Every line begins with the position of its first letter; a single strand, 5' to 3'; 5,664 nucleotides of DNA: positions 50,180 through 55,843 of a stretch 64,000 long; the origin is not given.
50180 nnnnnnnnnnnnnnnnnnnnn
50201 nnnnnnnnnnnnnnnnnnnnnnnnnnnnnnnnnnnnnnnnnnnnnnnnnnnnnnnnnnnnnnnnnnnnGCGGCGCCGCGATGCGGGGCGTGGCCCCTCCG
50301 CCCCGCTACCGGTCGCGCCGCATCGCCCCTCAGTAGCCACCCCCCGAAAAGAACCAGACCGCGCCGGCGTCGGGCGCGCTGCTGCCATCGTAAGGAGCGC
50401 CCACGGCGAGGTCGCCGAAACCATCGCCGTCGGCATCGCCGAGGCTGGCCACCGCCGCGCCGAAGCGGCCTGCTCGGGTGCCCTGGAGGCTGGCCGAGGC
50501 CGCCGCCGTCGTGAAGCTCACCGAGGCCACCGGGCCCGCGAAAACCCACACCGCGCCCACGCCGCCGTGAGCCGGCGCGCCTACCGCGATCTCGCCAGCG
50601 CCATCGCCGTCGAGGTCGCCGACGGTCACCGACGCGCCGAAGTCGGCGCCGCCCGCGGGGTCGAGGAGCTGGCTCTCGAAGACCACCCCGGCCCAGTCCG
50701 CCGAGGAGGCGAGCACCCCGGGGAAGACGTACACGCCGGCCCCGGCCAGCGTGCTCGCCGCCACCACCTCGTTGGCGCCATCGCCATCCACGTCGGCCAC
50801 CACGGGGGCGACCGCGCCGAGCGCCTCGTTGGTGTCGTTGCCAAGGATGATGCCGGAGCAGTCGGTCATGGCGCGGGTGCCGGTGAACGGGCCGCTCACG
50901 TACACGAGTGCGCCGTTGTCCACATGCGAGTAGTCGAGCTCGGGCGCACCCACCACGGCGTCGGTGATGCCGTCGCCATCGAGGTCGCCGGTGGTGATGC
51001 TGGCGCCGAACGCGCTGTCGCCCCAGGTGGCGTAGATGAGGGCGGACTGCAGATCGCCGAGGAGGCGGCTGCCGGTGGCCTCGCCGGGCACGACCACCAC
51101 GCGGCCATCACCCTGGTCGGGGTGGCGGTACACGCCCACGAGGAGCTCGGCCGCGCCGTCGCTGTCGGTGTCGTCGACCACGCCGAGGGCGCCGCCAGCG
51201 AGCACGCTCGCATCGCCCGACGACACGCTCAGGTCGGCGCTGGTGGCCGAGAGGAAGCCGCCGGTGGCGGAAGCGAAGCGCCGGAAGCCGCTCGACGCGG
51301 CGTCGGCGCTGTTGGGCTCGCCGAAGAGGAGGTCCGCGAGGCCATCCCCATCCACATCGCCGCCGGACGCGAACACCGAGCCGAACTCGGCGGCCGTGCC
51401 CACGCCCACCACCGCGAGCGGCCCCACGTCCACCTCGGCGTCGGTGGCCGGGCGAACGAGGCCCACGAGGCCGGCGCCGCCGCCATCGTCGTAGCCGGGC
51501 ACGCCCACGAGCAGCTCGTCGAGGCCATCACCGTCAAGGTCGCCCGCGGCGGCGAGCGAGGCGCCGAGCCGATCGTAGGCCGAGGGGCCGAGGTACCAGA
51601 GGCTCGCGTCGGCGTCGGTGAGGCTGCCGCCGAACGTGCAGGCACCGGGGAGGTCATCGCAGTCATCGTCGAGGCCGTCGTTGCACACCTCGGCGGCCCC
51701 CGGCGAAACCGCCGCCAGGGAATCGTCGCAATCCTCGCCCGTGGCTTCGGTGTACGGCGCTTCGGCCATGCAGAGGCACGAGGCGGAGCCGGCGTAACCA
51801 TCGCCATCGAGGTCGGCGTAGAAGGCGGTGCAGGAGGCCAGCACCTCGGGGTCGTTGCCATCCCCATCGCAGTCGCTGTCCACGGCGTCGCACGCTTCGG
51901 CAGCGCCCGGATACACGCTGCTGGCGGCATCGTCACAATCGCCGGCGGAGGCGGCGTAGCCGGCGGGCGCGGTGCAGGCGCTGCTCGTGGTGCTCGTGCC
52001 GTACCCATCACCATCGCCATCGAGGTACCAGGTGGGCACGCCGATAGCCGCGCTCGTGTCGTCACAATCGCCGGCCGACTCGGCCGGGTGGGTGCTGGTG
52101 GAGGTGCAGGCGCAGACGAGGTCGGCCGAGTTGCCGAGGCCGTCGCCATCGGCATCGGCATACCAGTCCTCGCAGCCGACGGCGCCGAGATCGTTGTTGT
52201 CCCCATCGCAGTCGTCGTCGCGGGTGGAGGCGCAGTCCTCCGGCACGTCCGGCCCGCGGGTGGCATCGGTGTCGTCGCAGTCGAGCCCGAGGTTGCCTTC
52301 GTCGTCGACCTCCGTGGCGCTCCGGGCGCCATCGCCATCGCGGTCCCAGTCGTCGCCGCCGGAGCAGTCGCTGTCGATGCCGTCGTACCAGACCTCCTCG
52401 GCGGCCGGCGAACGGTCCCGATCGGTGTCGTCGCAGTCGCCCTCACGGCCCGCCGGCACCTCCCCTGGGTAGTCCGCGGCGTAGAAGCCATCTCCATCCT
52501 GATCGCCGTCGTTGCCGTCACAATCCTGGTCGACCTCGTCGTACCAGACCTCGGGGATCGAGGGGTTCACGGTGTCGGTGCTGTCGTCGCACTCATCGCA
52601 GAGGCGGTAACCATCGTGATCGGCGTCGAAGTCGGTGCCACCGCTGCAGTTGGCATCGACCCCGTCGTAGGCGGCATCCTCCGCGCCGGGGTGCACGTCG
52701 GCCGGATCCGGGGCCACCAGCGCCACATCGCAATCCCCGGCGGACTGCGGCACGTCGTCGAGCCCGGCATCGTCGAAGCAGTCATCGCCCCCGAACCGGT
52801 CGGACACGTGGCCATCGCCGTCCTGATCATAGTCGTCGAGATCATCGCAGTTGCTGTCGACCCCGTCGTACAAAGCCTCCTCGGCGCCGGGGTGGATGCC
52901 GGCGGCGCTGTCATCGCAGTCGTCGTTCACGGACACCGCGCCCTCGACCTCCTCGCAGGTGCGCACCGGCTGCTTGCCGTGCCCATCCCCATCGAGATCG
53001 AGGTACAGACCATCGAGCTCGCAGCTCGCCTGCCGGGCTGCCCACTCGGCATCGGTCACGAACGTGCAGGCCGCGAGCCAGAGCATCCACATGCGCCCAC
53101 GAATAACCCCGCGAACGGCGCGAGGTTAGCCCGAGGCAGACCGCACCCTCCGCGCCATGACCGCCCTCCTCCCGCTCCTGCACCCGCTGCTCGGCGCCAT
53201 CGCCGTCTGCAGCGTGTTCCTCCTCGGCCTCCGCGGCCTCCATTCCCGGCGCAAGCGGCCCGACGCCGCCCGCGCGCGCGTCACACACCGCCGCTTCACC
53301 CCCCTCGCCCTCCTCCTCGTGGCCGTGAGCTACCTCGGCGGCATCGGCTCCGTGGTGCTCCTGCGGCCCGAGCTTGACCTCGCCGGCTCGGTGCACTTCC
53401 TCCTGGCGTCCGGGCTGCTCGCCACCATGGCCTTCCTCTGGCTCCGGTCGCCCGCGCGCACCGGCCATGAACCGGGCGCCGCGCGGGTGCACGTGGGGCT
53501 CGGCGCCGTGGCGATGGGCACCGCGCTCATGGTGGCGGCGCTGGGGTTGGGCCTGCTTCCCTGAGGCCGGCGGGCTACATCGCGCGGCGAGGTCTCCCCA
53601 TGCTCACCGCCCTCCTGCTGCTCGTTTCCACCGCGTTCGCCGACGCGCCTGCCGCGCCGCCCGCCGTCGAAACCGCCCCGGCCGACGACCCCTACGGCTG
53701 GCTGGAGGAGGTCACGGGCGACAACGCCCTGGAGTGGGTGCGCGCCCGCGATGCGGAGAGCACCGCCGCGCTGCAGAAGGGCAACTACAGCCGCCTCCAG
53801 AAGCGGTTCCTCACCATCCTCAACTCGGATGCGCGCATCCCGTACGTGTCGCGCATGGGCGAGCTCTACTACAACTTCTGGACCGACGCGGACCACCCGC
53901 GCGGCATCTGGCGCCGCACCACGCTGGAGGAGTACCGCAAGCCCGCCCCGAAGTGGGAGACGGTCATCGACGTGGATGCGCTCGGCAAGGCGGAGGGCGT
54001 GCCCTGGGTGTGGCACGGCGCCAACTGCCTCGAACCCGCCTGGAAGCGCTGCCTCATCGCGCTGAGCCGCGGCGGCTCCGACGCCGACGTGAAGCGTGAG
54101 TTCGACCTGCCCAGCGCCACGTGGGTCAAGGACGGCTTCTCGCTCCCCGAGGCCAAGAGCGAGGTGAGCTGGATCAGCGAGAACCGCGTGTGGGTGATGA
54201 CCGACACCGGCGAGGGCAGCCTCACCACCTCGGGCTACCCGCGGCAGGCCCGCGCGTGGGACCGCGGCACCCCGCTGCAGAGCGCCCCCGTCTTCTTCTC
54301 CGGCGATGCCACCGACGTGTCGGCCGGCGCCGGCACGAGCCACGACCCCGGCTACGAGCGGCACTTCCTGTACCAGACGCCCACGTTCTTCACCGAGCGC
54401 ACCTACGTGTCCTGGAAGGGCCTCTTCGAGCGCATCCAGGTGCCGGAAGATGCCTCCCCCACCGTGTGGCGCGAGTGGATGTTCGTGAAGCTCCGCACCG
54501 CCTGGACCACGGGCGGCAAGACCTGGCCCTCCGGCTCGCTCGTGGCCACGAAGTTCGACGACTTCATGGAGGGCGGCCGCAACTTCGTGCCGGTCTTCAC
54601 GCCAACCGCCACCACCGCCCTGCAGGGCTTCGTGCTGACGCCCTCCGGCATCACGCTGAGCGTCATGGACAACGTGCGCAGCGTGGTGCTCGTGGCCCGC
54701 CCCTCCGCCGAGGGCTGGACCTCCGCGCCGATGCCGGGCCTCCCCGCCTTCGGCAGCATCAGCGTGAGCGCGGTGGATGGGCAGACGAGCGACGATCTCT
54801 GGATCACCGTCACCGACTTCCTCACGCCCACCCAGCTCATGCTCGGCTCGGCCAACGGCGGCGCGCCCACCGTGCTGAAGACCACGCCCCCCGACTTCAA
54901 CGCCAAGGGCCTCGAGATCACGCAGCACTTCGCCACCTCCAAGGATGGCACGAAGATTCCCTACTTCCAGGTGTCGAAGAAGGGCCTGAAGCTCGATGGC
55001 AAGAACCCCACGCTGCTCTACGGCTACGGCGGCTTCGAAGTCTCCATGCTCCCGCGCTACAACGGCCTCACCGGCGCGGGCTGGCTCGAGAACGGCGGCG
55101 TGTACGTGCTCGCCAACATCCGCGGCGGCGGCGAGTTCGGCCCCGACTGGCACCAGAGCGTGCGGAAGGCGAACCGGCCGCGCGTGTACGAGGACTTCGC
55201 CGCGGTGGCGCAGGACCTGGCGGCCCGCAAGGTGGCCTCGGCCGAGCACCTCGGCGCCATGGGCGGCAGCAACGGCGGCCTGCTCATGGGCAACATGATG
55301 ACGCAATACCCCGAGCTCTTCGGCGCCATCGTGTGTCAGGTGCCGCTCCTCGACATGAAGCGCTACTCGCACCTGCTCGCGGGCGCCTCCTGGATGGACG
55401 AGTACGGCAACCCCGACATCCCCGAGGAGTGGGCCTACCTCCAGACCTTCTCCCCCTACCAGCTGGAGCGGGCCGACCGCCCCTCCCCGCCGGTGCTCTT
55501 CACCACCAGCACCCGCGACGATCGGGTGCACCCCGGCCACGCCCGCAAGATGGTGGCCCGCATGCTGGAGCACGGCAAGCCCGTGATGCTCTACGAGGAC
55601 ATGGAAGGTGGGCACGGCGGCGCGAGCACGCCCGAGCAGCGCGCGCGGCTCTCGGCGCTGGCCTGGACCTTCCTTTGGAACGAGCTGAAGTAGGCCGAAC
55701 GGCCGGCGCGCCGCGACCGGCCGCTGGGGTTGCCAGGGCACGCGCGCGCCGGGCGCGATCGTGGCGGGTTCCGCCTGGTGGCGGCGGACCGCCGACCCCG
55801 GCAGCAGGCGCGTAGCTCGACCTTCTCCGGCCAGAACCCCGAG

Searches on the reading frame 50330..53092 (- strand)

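Call 10: search_protein_families(library=pfam, proteins=[window:50330-53092:-], max_evalue=0.001)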
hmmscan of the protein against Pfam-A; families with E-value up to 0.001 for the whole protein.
window:50330-53092:- (920 aa): 3 families
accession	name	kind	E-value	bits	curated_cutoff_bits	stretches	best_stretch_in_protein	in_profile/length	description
PF11617.13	Cu-binding_MopE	-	1.2e-39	134.6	27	4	385-412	1-28/30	Putative metal-binding motif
PF01839.29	FG-GAP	-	4.2e-21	74.8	22.1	4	818-851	1-37/37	FG-GAP repeat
PF13517.12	FG-GAP_3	-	3.6e-05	24.7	26.9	1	641-714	1-61/61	FG-GAP-like repeat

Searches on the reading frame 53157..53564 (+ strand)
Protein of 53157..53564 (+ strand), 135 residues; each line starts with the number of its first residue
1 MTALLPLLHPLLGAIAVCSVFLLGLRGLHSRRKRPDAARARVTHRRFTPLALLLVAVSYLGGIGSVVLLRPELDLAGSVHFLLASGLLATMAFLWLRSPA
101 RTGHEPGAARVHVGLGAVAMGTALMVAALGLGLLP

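Call 11: search_protein_families(library=pfam, proteins=[window:53157-53564:+], max_evalue=0.001)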
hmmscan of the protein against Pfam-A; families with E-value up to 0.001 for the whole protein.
window:53157-53564:+ (135 aa): 1 family
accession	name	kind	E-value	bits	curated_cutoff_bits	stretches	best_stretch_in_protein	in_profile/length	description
PF13301.11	DUF4079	-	1.6e-07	32.1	31.4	1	7-132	3-136/141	Protein of unknown function (DUF4079)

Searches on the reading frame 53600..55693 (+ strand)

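Call 11: search_protein_families(library=pfam, proteins=[window:53600-55693:+], max_evalue=0.001)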
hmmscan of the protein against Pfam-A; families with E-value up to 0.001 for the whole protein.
window:53600-55693:+ (697 aa): 2 families
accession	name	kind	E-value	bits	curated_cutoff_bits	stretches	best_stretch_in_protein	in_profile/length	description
PF00326.27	Peptidase_S9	-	7.1e-45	153.5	22.6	1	495-696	9-210/213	Prolyl oligopeptidase family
PF02897.21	Peptidase_S9_N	-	3e-22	79.4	24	1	28-427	18-412/414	Prolyl oligopeptidase, N-terminal beta-propeller domain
